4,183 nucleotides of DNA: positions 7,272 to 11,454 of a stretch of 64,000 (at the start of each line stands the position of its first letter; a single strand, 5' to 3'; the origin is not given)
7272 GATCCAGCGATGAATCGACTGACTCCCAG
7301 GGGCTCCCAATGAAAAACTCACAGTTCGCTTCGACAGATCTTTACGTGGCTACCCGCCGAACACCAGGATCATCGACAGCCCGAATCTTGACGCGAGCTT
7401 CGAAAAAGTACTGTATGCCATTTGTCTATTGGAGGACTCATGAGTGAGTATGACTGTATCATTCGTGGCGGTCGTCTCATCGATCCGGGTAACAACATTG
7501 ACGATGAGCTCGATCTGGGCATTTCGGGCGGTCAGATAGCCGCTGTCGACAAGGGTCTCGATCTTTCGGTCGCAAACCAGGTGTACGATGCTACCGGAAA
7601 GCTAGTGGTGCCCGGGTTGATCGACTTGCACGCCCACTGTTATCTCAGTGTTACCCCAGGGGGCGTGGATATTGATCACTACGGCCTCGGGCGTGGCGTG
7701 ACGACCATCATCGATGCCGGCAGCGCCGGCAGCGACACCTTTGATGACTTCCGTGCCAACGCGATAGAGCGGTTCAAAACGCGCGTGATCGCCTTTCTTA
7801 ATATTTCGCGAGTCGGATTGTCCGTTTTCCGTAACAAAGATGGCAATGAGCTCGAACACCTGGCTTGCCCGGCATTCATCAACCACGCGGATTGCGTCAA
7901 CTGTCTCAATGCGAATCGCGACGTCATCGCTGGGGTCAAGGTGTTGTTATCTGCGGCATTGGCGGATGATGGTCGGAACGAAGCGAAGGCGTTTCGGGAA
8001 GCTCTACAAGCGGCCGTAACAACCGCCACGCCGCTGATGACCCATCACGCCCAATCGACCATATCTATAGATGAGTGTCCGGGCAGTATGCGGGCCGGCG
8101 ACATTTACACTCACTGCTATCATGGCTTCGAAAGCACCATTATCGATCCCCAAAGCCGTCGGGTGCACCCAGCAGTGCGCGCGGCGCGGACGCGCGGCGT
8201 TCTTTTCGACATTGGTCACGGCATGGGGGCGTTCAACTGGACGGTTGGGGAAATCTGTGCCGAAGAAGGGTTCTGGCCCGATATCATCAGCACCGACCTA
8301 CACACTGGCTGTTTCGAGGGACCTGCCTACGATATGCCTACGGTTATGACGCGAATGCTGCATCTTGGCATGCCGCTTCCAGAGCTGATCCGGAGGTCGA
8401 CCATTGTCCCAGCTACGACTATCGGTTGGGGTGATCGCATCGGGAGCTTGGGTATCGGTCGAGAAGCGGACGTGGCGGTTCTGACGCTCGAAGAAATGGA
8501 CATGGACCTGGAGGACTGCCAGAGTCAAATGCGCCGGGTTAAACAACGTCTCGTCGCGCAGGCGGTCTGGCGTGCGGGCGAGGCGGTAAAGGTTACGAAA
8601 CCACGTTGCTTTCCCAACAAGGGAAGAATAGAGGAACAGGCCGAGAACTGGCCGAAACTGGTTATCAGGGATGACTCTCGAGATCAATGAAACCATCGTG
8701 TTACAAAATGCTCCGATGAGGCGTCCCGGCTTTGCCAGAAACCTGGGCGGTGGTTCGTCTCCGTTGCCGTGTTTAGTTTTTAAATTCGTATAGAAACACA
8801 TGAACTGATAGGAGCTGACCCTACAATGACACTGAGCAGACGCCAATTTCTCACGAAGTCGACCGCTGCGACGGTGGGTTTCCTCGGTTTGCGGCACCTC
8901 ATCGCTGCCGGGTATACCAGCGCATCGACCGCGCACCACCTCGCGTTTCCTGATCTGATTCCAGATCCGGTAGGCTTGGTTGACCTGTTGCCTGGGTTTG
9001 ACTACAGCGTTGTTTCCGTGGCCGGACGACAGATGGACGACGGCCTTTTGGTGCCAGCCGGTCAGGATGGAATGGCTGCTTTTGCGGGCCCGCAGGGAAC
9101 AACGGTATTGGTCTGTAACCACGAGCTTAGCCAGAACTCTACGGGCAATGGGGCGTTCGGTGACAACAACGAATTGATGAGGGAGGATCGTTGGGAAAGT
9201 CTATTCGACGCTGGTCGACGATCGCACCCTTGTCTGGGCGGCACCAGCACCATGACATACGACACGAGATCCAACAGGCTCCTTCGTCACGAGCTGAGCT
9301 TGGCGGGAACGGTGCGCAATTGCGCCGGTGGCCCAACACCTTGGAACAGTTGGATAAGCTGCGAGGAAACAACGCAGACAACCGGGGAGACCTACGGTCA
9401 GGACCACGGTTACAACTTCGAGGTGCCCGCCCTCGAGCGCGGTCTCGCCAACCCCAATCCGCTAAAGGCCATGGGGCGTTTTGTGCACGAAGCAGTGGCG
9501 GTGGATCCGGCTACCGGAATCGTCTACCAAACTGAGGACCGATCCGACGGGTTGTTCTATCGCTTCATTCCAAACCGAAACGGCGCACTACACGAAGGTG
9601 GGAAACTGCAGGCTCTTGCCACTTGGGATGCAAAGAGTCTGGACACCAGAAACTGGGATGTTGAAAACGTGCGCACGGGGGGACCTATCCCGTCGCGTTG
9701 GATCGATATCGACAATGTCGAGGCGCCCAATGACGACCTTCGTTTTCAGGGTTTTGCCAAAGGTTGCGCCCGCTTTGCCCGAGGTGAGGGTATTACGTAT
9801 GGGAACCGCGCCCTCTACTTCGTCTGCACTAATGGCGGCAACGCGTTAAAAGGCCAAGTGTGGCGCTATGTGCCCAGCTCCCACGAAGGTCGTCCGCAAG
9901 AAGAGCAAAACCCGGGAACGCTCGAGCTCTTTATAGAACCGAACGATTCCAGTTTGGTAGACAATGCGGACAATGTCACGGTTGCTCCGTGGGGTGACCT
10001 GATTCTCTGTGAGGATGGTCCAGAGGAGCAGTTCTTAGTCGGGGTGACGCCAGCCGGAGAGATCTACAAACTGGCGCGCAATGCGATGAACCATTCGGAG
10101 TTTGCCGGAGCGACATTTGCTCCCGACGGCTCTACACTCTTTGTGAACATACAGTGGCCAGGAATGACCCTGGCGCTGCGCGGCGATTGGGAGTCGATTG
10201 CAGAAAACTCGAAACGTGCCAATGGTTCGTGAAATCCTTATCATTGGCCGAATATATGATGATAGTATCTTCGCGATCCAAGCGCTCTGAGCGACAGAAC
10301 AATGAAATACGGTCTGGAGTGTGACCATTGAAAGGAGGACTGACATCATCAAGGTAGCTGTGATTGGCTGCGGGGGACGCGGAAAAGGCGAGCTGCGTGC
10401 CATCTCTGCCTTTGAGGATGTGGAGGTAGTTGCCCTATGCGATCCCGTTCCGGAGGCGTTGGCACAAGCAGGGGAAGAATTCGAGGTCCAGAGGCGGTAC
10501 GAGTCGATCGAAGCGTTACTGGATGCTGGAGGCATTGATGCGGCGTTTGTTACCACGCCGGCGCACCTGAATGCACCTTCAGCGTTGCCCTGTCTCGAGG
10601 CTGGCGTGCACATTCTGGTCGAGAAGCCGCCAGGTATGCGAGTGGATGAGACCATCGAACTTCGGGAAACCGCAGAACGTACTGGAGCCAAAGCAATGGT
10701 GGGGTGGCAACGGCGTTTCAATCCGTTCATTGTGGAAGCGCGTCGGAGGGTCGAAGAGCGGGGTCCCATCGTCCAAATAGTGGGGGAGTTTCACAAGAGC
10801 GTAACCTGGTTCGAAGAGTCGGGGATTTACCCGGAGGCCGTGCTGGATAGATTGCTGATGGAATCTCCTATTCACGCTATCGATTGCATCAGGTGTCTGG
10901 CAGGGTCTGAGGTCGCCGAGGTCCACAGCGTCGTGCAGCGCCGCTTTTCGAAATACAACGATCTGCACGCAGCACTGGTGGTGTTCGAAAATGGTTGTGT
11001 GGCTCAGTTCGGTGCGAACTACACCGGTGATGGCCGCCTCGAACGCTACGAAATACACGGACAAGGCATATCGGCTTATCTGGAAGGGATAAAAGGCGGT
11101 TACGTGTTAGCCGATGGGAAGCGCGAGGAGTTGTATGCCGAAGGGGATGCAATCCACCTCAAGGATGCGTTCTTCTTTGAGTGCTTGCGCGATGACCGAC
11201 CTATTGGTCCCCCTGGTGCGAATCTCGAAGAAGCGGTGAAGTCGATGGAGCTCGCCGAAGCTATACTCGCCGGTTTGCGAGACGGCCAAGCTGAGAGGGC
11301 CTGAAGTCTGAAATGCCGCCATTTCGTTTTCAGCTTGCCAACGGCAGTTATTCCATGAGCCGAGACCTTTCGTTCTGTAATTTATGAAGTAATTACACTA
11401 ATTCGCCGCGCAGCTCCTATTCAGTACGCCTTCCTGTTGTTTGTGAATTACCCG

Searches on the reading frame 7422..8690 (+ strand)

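Call 21: search_protein_families(library=pfam, proteins=[window:7422-8690:+], max_evalue=0.001)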
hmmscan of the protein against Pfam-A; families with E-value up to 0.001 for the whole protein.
window:7422-8690:+ (422 aa): 2 families
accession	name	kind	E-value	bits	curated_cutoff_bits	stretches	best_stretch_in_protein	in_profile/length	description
PF07969.17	Amidohydro_3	-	3.9e-13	50.1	29.7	2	314-389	404-471/472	Amidohydrolase family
PF01979.26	Amidohydro_1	-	1.6e-11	44.5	25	1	287-389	245-345/345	Amidohydrolase family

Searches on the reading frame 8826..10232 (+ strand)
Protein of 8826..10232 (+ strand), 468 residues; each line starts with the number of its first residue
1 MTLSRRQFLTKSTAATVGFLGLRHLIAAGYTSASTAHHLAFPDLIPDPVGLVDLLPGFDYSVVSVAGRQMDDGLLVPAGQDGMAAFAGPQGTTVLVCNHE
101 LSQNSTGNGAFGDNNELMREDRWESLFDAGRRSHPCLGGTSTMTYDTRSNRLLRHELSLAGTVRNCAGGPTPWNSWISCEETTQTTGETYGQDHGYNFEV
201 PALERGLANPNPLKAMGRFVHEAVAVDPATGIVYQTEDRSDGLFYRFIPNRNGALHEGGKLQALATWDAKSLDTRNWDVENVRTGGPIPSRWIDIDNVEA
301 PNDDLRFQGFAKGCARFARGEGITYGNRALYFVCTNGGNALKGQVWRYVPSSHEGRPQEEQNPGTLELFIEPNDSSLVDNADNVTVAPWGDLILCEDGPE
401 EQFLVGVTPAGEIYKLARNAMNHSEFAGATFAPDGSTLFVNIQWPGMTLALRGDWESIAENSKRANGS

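Call 21: search_protein_families(library=pfam, proteins=[window:8826-10232:+], max_evalue=0.001)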
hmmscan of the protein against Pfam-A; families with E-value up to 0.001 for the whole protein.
window:8826-10232:+ (468 aa): 1 family
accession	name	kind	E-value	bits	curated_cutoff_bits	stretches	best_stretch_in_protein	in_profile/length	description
PF05787.19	PhoX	-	3.6e-77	261.1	24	1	40-446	2-515/515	Alkaline phosphatase PhoX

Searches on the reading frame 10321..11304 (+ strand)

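Call 21: search_protein_families(library=pfam, proteins=[window:10321-11304:+], max_evalue=0.001)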
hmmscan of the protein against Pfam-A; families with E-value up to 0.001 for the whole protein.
window:10321-11304:+ (327 aa): 2 families
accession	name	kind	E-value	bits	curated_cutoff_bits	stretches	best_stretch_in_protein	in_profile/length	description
PF01408.29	GFO_IDH_MocA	-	6.8e-23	82.1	24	1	10-128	1-119/120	Oxidoreductase family, NAD-binding Rossmann fold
PF22725.1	GFO_IDH_MocA_C3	-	7.6e-09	36.1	27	1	148-248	14-119/124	GFO/IDH/MocA C-terminal domain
